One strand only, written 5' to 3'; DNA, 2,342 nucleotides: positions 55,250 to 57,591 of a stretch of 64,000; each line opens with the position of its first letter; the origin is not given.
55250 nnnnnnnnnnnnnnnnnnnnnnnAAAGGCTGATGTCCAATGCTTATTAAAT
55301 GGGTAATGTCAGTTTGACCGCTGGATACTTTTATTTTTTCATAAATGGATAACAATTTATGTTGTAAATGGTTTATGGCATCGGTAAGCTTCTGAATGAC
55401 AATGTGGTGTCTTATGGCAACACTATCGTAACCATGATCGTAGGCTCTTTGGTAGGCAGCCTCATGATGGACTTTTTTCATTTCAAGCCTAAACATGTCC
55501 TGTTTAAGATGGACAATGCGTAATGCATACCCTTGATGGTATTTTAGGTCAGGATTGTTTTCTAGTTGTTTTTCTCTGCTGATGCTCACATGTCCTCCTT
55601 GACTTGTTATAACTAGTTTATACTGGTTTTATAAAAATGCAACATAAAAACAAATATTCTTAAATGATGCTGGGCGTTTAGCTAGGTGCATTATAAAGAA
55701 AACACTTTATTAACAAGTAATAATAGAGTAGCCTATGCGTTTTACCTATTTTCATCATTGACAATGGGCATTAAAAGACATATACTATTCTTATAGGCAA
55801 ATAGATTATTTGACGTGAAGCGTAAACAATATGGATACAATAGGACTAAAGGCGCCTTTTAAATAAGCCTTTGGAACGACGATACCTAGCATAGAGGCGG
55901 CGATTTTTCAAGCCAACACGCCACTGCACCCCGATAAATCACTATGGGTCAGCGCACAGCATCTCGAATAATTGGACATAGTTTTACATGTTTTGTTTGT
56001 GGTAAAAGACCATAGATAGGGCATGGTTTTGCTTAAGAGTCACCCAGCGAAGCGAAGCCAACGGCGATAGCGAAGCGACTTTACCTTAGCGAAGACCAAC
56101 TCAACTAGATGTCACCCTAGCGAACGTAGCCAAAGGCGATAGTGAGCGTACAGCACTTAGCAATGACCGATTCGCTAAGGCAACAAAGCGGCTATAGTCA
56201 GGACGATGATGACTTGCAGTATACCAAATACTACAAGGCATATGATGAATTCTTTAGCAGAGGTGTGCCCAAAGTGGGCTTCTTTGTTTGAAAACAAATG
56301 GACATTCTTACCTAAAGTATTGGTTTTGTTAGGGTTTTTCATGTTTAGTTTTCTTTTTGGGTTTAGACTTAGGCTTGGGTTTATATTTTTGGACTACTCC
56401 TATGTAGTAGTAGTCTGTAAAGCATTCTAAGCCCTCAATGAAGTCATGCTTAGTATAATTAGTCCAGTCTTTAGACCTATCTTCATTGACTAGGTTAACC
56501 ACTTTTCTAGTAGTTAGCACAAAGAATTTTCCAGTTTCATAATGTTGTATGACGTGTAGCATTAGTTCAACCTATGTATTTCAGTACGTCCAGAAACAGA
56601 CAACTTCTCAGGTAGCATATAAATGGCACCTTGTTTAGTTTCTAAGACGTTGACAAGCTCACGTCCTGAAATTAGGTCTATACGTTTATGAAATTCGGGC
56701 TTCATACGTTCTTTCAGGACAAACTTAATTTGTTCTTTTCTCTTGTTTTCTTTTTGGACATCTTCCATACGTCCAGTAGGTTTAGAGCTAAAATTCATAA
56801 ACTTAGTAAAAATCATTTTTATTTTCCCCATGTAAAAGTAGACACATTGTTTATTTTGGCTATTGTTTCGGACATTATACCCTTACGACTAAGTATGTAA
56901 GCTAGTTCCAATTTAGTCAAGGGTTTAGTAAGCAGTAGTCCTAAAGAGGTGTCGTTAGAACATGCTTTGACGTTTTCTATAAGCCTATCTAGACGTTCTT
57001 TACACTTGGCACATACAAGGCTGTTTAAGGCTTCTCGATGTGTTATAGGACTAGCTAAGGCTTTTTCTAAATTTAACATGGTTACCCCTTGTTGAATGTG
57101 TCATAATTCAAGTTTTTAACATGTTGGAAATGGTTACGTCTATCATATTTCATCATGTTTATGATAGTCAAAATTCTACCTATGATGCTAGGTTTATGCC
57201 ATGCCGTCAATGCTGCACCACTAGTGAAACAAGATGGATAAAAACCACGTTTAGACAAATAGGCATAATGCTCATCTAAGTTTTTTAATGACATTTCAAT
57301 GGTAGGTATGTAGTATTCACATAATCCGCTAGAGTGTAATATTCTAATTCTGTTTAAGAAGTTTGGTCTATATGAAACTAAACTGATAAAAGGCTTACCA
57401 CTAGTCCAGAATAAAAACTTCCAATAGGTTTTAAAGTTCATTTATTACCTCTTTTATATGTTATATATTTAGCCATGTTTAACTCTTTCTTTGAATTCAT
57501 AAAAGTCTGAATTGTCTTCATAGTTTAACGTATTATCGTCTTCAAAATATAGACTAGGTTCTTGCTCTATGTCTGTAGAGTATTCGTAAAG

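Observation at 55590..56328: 740-bp non-coding island: + strand early and late-type promoters fire into an iteron-like array (candidate transcription-activated origin or ncRNA)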

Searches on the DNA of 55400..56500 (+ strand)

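Call 5: search_dna_similar(query=window:55400-56500:+, collection=phages, mode=distant, max_rows=30)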
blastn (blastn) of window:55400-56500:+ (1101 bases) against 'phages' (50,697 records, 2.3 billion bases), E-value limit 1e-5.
No match.

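Call 6: search_rna_families(source=window, start=55400, end=56500, threshold=evalue, max_evalue=10, show_alignments=3)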
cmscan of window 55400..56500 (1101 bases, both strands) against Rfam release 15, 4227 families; matches with E-value up to 10: 3.
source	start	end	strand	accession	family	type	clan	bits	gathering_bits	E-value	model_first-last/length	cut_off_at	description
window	55524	55586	+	RF01155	snoR101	Gene; snRNA; snoRNA; CD-box;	-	19.4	40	0.38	1-66/66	no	Small nucleolar RNA snoR101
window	55964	56003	+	RF01810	pntA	Gene; sRNA;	-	17.9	54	9.1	1-62/62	no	pntA sRNA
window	55976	56016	-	RF00032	Histone3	Cis-reg;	-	12.5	34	8.7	1-46/46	no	Histone 3' UTR stem-loop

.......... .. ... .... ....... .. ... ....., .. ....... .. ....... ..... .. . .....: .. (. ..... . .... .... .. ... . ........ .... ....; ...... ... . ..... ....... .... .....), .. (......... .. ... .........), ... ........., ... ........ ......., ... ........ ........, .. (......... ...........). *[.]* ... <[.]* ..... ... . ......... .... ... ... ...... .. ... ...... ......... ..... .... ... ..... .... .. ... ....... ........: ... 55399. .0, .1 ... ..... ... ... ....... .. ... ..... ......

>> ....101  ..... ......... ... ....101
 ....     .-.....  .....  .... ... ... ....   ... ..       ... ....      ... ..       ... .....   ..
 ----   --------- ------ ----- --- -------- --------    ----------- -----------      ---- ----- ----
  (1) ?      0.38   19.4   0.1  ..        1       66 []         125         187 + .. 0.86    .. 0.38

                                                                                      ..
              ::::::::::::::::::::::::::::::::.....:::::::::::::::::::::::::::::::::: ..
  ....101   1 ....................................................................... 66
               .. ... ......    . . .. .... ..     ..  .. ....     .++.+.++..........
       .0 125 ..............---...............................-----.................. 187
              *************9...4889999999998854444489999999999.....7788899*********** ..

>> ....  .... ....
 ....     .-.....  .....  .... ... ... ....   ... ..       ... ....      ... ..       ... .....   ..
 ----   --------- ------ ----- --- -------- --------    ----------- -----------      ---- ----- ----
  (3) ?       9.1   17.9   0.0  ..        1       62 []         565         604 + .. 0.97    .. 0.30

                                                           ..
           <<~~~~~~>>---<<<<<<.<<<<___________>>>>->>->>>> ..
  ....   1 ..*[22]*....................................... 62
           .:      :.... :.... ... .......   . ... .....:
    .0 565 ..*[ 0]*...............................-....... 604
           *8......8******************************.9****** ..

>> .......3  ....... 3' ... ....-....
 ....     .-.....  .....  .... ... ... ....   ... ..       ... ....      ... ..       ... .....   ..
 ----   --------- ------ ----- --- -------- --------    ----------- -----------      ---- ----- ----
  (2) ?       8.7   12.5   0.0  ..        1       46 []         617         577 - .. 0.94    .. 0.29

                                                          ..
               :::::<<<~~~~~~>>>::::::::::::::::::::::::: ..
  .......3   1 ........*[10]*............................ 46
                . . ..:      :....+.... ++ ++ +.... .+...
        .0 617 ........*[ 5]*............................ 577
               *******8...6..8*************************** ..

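Call 43: search_dna_similar(query=window:55790-56330:+, collection=plasmids, mode=distant, max_evalue=0.1, max_rows=10)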
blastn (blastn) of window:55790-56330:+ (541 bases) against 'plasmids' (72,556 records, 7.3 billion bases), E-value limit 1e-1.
No match.

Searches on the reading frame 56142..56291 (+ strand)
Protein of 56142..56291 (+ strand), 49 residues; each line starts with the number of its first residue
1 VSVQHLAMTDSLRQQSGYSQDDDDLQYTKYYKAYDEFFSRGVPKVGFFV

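Call 14: search_protein_families(library=phrogs, proteins=[window:56142-56291:+], max_evalue=0.01)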
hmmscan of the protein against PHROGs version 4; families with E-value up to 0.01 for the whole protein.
window:56142-56291:+ (49 aa): 0 families

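Call 69: search_protein_representatives(protein=window:56142-56291:+)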
Query: 49 residues. Proteins with E-value up to 0.001 (for the whole library): 0; up to 1e-10: 0; up to 1e-30: 0. The best 0 are listed.

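Call 88: predict_structure(protein=window:56142-56291:+)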
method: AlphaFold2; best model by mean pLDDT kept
length: 49 residues; sequences in the alignment: 1
mean_pLDDT: 60.7   pTM: 0.24
mean pLDDT of the five models: 60.7, 59.8, 58.6, 55.8, 53.8
residues with pLDDT >= 90: 0; 70-90: 0; 50-70: 45; < 50: 4
segments of 3 or more residues with pLDDT < 50: none
pLDDT, mean of each block of 10 residues (from residue 1): 60 61 65 63 53
secondary structure, 60 per line:
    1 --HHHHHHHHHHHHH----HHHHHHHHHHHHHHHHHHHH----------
elements in order: H3-15 H20-39

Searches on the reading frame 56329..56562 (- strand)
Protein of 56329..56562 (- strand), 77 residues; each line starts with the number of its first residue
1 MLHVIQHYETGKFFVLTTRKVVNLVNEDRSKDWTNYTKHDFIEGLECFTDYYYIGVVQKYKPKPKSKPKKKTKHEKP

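Call 14: search_protein_families(library=phrogs, proteins=[window:56329-56562:-], max_evalue=0.01)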
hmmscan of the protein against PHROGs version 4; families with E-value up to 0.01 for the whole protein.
window:56329-56562:- (77 aa): 0 families

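Call 20: find_encoding_contigs(protein=window:56329-56562:-, flank=3000, max_places=10)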
Protein window:56329-56562:- (77 aa): 5 contigs read that carry it; 4 places shown.
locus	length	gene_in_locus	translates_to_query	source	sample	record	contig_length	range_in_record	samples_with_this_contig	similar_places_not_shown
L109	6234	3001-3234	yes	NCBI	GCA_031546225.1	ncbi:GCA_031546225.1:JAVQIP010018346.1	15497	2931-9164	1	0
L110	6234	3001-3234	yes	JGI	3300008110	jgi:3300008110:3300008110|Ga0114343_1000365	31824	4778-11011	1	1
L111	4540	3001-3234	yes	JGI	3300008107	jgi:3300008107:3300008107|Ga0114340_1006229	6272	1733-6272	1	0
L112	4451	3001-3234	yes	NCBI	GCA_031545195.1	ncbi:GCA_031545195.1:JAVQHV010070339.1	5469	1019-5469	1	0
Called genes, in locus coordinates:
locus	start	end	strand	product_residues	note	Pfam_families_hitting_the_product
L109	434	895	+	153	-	-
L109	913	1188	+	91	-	-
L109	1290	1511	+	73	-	-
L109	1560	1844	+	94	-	-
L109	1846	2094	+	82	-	-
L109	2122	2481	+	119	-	-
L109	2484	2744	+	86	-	-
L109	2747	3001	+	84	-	-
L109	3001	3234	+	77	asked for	-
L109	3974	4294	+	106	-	-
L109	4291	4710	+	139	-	-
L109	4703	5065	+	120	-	-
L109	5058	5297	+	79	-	-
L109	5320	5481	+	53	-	-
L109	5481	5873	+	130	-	-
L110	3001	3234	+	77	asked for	-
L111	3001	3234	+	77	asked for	-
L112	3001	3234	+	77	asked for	-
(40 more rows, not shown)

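Call 75: search_protein_families(library=pfam, proteins=[window:56329-56562:-], max_evalue=1)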
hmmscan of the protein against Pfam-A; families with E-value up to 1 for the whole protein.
window:56329-56562:- (77 aa): 0 families

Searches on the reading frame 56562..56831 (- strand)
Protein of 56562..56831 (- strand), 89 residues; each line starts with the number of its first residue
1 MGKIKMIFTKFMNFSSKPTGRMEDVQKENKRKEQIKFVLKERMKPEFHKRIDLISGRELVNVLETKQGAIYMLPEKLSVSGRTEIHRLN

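Call 14: search_protein_families(library=phrogs, proteins=[window:56562-56831:-], max_evalue=0.01)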
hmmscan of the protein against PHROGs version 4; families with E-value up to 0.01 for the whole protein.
window:56562-56831:- (89 aa): 0 families

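Call 75: search_protein_families(library=pfam, proteins=[window:56562-56831:-], max_evalue=1)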
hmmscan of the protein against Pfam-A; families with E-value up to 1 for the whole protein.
window:56562-56831:- (89 aa): 2 families
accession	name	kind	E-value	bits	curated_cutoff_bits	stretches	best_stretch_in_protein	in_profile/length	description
PF07724.20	AAA_2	-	0.056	13.9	27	1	17-53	129-165/166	AAA domain (Cdc48 subfamily)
PF13501.12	SoxY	-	0.17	12.5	28.4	1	25-80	52-108/112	Sulfur oxidation protein SoxY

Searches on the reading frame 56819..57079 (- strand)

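Call 14: search_protein_families(library=phrogs, proteins=[window:56819-57079:-], max_evalue=0.01)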
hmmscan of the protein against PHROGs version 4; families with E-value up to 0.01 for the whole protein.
window:56819-57079:- (86 aa): 1 family
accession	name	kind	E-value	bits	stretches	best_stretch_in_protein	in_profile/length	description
phrog_6425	-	unknown function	0.0063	17.8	1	52-83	57-88/99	-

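Call 75: search_protein_families(library=pfam, proteins=[window:56819-57079:-], max_evalue=1)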
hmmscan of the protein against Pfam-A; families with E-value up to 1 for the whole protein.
window:56819-57079:- (86 aa): 1 family
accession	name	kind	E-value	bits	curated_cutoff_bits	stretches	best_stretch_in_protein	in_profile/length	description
PF07776.21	zf-AD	-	0.039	14.6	28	1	4-41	29-66/75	Zinc-finger associated domain (zf-AD)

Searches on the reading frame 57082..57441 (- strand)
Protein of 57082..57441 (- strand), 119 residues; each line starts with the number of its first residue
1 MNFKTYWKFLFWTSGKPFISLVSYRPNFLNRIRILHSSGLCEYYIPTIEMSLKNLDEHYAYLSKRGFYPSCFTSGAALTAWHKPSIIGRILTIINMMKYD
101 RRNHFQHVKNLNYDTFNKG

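Call 14: search_protein_families(library=phrogs, proteins=[window:57082-57441:-], max_evalue=0.01)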
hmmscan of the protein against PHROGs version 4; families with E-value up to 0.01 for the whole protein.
window:57082-57441:- (119 aa): 0 families

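Call 75: search_protein_families(library=pfam, proteins=[window:57082-57441:-], max_evalue=1)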
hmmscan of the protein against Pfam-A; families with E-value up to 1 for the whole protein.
window:57082-57441:- (119 aa): 1 family
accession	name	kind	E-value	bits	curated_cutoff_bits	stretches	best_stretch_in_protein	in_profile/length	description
PF20637.2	ATG5_HBR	-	0.18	12.1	21.3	1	90-118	23-51/59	Autophagy protein ATG5, alpha-helical bundle region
